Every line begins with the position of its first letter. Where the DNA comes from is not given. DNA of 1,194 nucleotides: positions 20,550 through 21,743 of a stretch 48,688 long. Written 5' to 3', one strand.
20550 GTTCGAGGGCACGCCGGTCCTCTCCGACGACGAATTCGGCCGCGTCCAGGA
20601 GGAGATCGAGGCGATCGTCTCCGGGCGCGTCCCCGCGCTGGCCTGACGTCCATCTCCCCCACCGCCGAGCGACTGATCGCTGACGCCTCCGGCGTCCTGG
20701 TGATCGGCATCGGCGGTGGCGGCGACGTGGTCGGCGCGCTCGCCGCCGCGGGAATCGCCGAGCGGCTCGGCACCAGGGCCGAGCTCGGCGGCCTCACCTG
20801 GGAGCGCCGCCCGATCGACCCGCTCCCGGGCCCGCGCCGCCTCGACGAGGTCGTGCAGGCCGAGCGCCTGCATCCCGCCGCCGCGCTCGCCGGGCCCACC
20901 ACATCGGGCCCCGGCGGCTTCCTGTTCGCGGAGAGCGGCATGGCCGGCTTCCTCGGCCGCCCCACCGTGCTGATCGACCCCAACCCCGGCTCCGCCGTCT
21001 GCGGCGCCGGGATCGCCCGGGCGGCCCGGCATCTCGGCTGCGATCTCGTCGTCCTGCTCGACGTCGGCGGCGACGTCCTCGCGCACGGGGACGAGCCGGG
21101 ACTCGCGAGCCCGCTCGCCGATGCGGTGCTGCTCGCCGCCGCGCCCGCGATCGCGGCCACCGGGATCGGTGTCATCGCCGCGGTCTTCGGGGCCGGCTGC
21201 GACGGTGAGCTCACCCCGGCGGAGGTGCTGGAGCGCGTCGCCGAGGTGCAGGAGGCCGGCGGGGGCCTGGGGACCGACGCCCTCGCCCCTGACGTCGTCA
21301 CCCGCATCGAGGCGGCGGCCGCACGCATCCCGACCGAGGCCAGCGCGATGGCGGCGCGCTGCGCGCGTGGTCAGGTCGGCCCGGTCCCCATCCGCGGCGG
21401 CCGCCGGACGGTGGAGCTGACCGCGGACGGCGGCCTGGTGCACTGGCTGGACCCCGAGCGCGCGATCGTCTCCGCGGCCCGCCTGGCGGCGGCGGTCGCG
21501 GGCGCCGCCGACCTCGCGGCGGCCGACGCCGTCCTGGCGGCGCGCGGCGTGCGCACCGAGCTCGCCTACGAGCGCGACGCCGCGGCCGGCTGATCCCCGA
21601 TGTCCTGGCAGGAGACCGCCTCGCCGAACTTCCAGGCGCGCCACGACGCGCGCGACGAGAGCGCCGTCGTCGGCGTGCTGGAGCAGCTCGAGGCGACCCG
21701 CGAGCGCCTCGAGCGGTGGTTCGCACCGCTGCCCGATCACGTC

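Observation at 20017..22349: Candidate undescribed three-gene system: DUF1802-like, DUF1152-like (GIGGGGD loop) and an unknown protein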

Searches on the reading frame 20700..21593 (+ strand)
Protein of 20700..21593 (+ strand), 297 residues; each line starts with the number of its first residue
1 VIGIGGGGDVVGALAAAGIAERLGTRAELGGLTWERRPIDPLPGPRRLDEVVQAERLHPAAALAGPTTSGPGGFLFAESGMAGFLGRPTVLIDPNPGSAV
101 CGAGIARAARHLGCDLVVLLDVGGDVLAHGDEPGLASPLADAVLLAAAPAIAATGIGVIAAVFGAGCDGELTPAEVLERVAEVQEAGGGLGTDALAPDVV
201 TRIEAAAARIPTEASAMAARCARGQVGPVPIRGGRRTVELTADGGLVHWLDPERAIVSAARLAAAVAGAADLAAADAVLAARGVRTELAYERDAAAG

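Call 3: search_protein_families(library=pfam, proteins=[window:20700-21593:+], max_evalue=1)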
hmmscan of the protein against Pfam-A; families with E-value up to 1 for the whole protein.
window:20700-21593:+ (297 aa): 1 family
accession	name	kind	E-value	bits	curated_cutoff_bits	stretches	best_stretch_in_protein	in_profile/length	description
PF06626.17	DUF1152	-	4.5e-79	266.2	27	1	1-294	2-294/295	Protein of unknown function (DUF1152)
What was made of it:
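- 20643..21593 (+): Gene 2: DUF1152 protein. The listed start is GTG 20700 (297 aa). The probable true start is upstream, and the candidate is CTG 20643, which overlaps the gene 1 stop and would give 316 aa. PF06626 with E 4.5e-79 (call 3).
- Checked: Gene 2 (20700-21593, 297 aa) matches PF06626 DUF1152 with E 4.5e-79, 266 bits against a cut-off of 27 (call 3).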

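Call 4: search_protein_families(library=ncbifam, proteins=[window:20700-21593:+], max_evalue=1)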
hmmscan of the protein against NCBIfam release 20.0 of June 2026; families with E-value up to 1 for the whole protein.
window:20700-21593:+ (297 aa): 0 families

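Call 7: search_solved_structures(query=window:20700-21593:+, max_evalue=1, show_alignments=1)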
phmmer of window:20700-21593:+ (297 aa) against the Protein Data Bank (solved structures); distinct sequences matched with E-value up to 1: 1.
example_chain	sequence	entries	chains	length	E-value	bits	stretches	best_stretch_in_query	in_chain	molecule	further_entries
3pu5_A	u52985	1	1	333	0.75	12.9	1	221-275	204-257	extracellular solute-binding protein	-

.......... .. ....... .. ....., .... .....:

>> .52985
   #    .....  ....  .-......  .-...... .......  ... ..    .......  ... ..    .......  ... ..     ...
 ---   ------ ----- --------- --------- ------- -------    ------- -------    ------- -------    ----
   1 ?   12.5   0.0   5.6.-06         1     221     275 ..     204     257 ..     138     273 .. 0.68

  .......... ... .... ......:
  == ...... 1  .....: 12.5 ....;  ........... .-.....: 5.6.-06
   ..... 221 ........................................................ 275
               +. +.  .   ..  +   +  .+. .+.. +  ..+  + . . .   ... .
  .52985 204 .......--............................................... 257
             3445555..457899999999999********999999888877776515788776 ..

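Call 10: search_protein_families(library=padloc, proteins=[window:20700-21593:+], max_evalue=1)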
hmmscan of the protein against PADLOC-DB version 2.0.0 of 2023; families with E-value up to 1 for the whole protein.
window:20700-21593:+ (297 aa): 0 families

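Call 14: find_homologous_proteins(query=window:20700-21593:+)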
Query window:20700-21593:+ (297 aa): 5446 proteins with E <= 0.001 among 8000 candidates; the best 120 are listed.
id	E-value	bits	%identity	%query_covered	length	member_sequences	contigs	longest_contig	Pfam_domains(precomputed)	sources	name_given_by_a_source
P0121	4.5e-176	603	100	100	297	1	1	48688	PF06626.18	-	-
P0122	1.2e-151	523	88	96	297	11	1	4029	PF06626.18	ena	-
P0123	1.9e-150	519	87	96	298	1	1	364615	PF06626.18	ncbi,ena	-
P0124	5.0e-150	517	87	96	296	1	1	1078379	PF06626.18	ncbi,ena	-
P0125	1.5e-145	503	86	96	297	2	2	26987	PF06626.18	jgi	-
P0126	9.7e-139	480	82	96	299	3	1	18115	PF06626.18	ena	-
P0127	2.2e-126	440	73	96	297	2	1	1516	PF06626.18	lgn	-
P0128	7.9e-126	438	75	93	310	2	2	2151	PF06626.18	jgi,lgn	-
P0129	3.2e-117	410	72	91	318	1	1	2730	PF06626.18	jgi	jgi:hypothetical protein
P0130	1.0e-116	408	69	93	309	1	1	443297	PF06626.18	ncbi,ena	-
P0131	8.6e-116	405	71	96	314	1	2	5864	PF06626.18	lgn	-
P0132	5.1e-114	399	70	92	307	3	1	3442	PF06626.18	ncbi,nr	ncbi:MAG: DUF1152 domain-containing protein, partial [Solirubrobacteraceae bacterium]|nr:DUF1152 dom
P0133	1.7e-113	397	71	93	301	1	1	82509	PF06626.18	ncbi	-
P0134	4.3e-113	396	71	97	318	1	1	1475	PF06626.18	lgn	-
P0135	1.6e-112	394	70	93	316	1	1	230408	PF06626.18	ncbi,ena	-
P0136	9.7e-112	392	70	92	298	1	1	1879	PF06626.18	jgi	jgi:hypothetical protein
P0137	2.1e-111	391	69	92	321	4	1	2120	PF06626.18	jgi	jgi:hypothetical protein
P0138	5.7e-111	389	69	92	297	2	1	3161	PF06626.18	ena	-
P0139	6.0e-111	389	70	92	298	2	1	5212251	PF06626.18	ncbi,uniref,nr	ncbi:DUF1152 domain-containing protein [Baekduia soli]|uniref:DUF1152 domain-containing protein n=1 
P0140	2.6e-110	387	69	93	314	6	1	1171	PF06626.18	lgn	-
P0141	8.1e-110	385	68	92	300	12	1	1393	PF06626.18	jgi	jgi:hypothetical protein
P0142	1.4e-109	385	69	93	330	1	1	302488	PF06626.18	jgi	jgi:hypothetical protein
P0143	1.4e-109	385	67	91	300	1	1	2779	PF06626.18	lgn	-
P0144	2.2e-109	384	68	97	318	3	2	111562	PF06626.18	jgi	jgi:hypothetical protein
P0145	3.4e-109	383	69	92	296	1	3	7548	PF06626.18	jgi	jgi:hypothetical protein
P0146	3.7e-109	383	69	95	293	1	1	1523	PF06626.18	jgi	jgi:hypothetical protein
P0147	5.3e-109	383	68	93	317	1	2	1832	PF06626.18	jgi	jgi:hypothetical protein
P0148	7.8e-109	382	69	92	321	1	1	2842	PF06626.18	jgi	jgi:hypothetical protein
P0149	8.2e-109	382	68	96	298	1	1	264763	PF06626.18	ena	-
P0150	1.0e-108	382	69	93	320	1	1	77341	PF06626.18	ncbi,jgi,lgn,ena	-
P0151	1.2e-108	382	70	95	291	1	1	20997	PF06626.18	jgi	jgi:hypothetical protein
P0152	1.9e-108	381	68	92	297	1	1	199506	PF06626.18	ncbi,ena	-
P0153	2.6e-108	380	69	92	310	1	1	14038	PF06626.18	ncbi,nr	ncbi:MAG TPA: DUF1152 domain-containing protein [Baekduia sp.]|nr:DUF1152 domain-containing protein 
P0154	1.1e-107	378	70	92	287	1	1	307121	PF06626.18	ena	-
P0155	1.4e-107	378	68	92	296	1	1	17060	PF06626.18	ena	-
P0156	1.9e-107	378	68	92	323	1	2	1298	PF06626.18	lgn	-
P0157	1.9e-107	378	68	92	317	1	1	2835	PF06626.18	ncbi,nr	ncbi:MAG: DUF1152 domain-containing protein [Solirubrobacterales bacterium]|nr:DUF1152 domain-contai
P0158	2.0e-107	378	69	92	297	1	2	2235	PF06626.18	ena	-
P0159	2.1e-107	378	69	92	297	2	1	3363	PF06626.18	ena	-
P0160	3.4e-107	377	66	96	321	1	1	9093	PF06626.18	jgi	jgi:hypothetical protein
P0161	3.7e-107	377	68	95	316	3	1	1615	PF06626.18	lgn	-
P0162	8.1e-107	376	66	92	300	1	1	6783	PF06626.18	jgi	jgi:hypothetical protein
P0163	1.2e-106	375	68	97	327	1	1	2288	PF06626.18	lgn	-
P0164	1.3e-106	375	68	91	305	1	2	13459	PF06626.18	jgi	jgi:hypothetical protein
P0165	1.3e-106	375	67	93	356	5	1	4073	PF06626.18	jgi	jgi:hypothetical protein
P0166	1.7e-106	375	69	95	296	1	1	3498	PF06626.18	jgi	jgi:hypothetical protein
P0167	1.7e-106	374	67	92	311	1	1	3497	PF06626.18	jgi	jgi:hypothetical protein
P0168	2.0e-106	374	67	96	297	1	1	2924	PF06626.18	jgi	jgi:hypothetical protein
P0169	2.2e-106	374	69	95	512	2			PF06626.18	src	-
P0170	2.5e-106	374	67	92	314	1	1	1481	PF06626.18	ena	-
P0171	3.1e-106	374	68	94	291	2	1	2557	PF06626.18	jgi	-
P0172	3.1e-106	374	66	96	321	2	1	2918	PF06626.18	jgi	-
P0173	3.8e-106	373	66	95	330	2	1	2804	PF06626.18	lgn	-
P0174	3.8e-106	373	68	97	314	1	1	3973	PF06626.18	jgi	jgi:hypothetical protein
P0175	5.6e-106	373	67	94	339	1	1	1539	PF06626.18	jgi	jgi:hypothetical protein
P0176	5.8e-106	373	69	92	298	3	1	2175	PF06626.18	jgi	jgi:hypothetical protein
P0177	6.0e-106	373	68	92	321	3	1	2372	PF06626.18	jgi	jgi:hypothetical protein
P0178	6.0e-106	373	68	92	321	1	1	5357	PF06626.18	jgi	jgi:hypothetical protein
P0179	6.3e-106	373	69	94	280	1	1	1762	PF06626.18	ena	-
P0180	7.6e-106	372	66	93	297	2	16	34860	PF06626.18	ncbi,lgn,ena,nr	ncbi:MAG TPA: DUF1152 domain-containing protein [Solirubrobacteraceae bacterium]|nr:DUF1152 domain-c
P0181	1.0e-105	372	69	91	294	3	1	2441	PF06626.18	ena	-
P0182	1.1e-105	372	70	90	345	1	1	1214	PF06626.18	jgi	jgi:hypothetical protein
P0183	1.3e-105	372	68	91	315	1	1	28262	PF06626.18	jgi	jgi:hypothetical protein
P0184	1.6e-105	371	69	91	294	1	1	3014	PF06626.18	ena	-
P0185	1.9e-105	371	64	96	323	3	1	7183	PF06626.18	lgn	-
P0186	2.0e-105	371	66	90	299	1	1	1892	PF06626.18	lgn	-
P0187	2.1e-105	371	68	92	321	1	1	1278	PF06626.18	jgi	jgi:hypothetical protein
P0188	2.5e-105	371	68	91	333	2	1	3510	PF06626.18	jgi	jgi:hypothetical protein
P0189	2.6e-105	371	66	93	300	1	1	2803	PF06626.18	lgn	-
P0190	3.3e-105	370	67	94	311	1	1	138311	PF06626.18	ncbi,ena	-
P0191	3.5e-105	370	68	93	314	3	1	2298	PF06626.18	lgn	-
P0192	4.0e-105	370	66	95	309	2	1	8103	PF06626.18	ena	-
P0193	4.0e-105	370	66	93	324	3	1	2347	PF06626.18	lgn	-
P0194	4.5e-105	370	67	92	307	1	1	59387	PF06626.18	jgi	jgi:hypothetical protein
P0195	4.7e-105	370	64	96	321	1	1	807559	PF06626.18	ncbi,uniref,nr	ncbi:DUF1152 domain-containing protein [Conexibacter arvalis]|uniref:DUF1152 domain-containing prote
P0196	4.7e-105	370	68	96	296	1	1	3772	PF06626.18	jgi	-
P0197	4.9e-105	370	67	89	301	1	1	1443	PF06626.18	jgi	jgi:hypothetical protein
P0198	5.2e-105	370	67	92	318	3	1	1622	PF06626.18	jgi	jgi:hypothetical protein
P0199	5.2e-105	370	67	92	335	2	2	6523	PF06626.18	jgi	jgi:hypothetical protein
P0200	5.3e-105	370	66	91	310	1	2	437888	PF06626.18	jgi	jgi:hypothetical protein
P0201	5.5e-105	370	66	92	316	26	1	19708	PF06626.18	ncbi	ncbi:MAG: DUF1152 domain-containing protein [Baekduia sp.]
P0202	5.6e-105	370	66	97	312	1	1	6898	PF06626.18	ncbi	-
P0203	6.7e-105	369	67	92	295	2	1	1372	PF06626.18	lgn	-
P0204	9.8e-105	369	65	96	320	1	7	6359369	PF06626.18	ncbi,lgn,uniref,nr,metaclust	ncbi:DUF1152 domain-containing protein [Conexibacter woesei]|uniref:DUF1152 domain-containing protei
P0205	1.1e-104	369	64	96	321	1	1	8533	PF06626.18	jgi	jgi:hypothetical protein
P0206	1.1e-104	369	66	95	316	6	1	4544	PF06626.18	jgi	jgi:hypothetical protein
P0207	1.3e-104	368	65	91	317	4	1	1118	PF06626.18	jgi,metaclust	metaclust:\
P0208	1.4e-104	368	66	92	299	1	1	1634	PF06626.18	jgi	jgi:hypothetical protein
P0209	1.5e-104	368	66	93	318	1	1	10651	PF06626.18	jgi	jgi:hypothetical protein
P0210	1.5e-104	368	65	95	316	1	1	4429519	PF06626.18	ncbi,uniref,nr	ncbi:DUF1152 domain-containing protein [Conexibacter sp. SYSU D00693]|uniref:DUF1152 domain-containi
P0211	1.6e-104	368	68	91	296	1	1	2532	PF06626.18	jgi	jgi:hypothetical protein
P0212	1.7e-104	368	68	91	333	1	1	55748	PF06626.18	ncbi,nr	ncbi:MAG: hypothetical protein JWQ20_2355 [Conexibacter sp.]|nr:hypothetical protein [Conexibacter s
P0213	1.8e-104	368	65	91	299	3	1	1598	PF06626.18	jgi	jgi:hypothetical protein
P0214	2.9e-104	367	65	96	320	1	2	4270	PF06626.18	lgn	-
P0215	3.2e-104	367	64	96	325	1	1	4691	PF06626.18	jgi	jgi:hypothetical protein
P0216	3.7e-104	367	64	96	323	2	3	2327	PF06626.18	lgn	-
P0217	3.8e-104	367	67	95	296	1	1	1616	PF06626.18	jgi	jgi:hypothetical protein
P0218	3.9e-104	367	65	91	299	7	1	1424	PF06626.18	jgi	jgi:hypothetical protein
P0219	4.6e-104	367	65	92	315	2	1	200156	PF06626.18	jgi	-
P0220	4.6e-104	367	68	92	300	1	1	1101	PF06626.18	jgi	jgi:hypothetical protein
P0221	4.9e-104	366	66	92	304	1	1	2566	PF06626.18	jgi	jgi:hypothetical protein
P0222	5.5e-104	366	67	94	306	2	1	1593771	PF06626.18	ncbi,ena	-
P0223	5.8e-104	366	68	92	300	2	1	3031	PF06626.18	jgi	jgi:hypothetical protein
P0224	6.0e-104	366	67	98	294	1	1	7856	PF06626.18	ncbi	ncbi:MAG TPA: DUF1152 domain-containing protein [Baekduia sp.]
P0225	6.2e-104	366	66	91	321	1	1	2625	PF06626.18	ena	-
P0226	7.0e-104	366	66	93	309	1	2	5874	PF06626.18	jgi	jgi:hypothetical protein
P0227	7.8e-104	366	64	96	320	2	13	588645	PF06626.18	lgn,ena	-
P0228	7.9e-104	366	64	96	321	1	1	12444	PF06626.18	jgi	-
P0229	9.8e-104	365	64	96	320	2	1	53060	PF06626.18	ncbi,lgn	ncbi:MAG TPA: DUF1152 domain-containing protein [Conexibacter sp.]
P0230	1.0e-103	365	64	96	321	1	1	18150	PF06626.18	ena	-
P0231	1.0e-103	365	67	92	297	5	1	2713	PF06626.18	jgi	jgi:hypothetical protein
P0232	1.1e-103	365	67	95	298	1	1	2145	PF06626.18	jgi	jgi:hypothetical protein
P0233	1.1e-103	365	66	95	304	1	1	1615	PF06626.18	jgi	-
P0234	1.4e-103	365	65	92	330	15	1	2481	PF06626.18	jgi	jgi:hypothetical protein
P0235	1.5e-103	365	65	92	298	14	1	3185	PF06626.18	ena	-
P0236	1.6e-103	365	65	94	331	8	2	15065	PF06626.18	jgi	jgi:hypothetical protein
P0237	1.6e-103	365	64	95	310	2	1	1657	PF06626.18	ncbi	-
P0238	2.1e-103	364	66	92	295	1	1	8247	PF06626.18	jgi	-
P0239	2.6e-103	364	65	96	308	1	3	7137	PF06626.18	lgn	-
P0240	2.6e-103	364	67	92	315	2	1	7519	PF06626.18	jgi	jgi:hypothetical protein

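Call 31: predict_structure(alignment_id=A1)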
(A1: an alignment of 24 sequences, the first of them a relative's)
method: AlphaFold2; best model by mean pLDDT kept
length: 297 residues; sequences in the alignment: 24
mean_pLDDT: 92.7   pTM: 0.91
mean pLDDT of the five models: 92.7, 92.7, 92.5, 92.1, 89.9
residues with pLDDT >= 90: 235; 70-90: 52; 50-70: 10; < 50: 0
segments of 3 or more residues with pLDDT < 50: none
pLDDT, mean of each block of 10 residues (from residue 1): 86 97 96 82 86 97 97 93 97 96 98 98 83 66 96 98 93 94 98 98 96 94 98 91 98 96 94 93 85 83
secondary structure, 60 per line:
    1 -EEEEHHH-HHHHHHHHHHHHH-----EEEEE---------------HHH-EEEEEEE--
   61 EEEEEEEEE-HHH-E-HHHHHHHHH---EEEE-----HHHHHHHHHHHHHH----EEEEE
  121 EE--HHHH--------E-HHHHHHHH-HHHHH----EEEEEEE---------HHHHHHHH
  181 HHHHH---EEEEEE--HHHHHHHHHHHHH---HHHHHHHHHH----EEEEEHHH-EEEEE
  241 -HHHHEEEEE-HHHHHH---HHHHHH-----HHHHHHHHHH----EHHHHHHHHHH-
elements in order: E2-5 H10-22 E28-32 E52-58 E61-69 H77-85 E89-92 H98-111 E116-122 H125-128 H139-146 H148-152 E157-163 H173-185 E189-194 H197-209 H213-222 E227-231 E236-240 H242-245 E246-250 H252-257 H261-266 H272-281 H287-296
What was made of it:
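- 20643..21593 (+): The AF2 model has pLDDT 92.7 (call 31).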

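Call 33: search_protein_representatives(alignment_id=A1)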
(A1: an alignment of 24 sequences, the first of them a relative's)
Query: 24 sequences, 311 profile positions. Proteins with E-value up to 0.001 (for the whole library): 1217; up to 1e-10: 707; up to 1e-30: 309. The best 150 are listed.
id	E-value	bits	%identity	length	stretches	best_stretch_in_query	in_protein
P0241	4.4e-110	384.4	-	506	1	3-309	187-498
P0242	2.1e-108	378.9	-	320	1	4-308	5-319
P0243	4.0e-105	368.1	-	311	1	4-308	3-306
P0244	1.2e-91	323.9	-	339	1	4-301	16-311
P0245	5.1e-90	318.5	-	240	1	3-236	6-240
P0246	5.4e-87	308.5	-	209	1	102-308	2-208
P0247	7.2e-86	304.8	-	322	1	4-305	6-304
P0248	5.6e-85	301.9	-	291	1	23-309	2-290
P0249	2.1e-84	300.0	-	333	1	3-300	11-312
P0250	3.9e-84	299.2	-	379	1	4-257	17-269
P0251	1.9e-83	296.9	-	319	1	4-305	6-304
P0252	7.6e-82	291.6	-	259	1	5-185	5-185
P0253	5.1e-79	282.3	-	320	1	5-300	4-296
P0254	7.3e-79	281.8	-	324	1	4-306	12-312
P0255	4.7e-78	279.2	-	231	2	44-149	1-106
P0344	2.1e-47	178.5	-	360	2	8-234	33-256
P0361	5.1e-45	170.7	-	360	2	91-305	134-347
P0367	3.4e-43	164.7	-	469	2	125-255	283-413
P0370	1.5e-42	162.5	-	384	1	8-308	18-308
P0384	6.9e-41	157.1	-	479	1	93-307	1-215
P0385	9.7e-41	156.6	-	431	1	59-219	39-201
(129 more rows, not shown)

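Call 34: search_protein_families(library=pfam, proteins=[P0241, P0169, P0367, P0384, P0385, P0370, P0250, P0361, P0344], max_evalue=0.001)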
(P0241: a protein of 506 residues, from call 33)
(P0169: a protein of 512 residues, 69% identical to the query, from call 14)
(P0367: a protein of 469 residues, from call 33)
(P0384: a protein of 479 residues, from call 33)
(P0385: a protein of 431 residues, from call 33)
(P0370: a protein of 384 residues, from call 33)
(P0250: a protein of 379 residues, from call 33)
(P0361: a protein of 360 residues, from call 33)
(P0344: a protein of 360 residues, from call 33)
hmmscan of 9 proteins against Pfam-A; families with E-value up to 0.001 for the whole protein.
P0241 (506 aa): 2 families
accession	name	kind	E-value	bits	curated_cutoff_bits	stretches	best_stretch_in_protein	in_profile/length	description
PF06626.17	DUF1152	-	1.4e-84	284.3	27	1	196-495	1-294/295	Protein of unknown function (DUF1152)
PF00596.27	Aldolase_II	-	1.4e-45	155.8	22.2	1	6-176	2-181/183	Class II Aldolase and Adducin N-terminal domain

P0169 (512 aa): 1 family
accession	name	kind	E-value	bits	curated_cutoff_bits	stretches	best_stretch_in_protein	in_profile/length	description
PF06626.17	DUF1152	-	8.5e-90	301.4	27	1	220-511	1-293/295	Protein of unknown function (DUF1152)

P0367 (469 aa): 2 families
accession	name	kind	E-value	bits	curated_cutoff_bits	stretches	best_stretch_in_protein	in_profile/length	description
PF06626.17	DUF1152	-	7.1e-42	144.1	27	2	167-337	1-168/295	Protein of unknown function (DUF1152)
PF00596.27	Aldolase_II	-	7.1e-30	104.7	22.2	1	1-128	39-179/183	Class II Aldolase and Adducin N-terminal domain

P0384 (479 aa): 1 family
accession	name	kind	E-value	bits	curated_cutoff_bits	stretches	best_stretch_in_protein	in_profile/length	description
PF06626.17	DUF1152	-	3.4e-25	89.3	27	1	2-214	86-294/295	Protein of unknown function (DUF1152)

P0385 (431 aa): 1 family
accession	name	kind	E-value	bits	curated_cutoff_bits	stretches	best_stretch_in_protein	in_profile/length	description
PF06626.17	DUF1152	-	8.7e-32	111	27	1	39-200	46-207/295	Protein of unknown function (DUF1152)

P0370 (384 aa): 1 family
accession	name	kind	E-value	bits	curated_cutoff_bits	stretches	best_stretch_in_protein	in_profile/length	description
PF06626.17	DUF1152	-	2.3e-66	224.5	27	1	22-306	1-294/295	Protein of unknown function (DUF1152)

P0250 (379 aa): 1 family
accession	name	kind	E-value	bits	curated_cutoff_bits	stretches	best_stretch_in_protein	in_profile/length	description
PF06626.17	DUF1152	-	1e-66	225.7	27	1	25-260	1-237/295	Protein of unknown function (DUF1152)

P0361 (360 aa): 1 family
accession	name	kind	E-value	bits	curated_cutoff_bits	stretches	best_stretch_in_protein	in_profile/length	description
PF06626.17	DUF1152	-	1.4e-70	238.4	27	2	116-348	66-294/295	Protein of unknown function (DUF1152)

P0344 (360 aa): 1 family
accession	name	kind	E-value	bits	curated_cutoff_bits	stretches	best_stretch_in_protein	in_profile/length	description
PF06626.17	DUF1152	-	1.4e-61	208.8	27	2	37-257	1-224/295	Protein of unknown function (DUF1152)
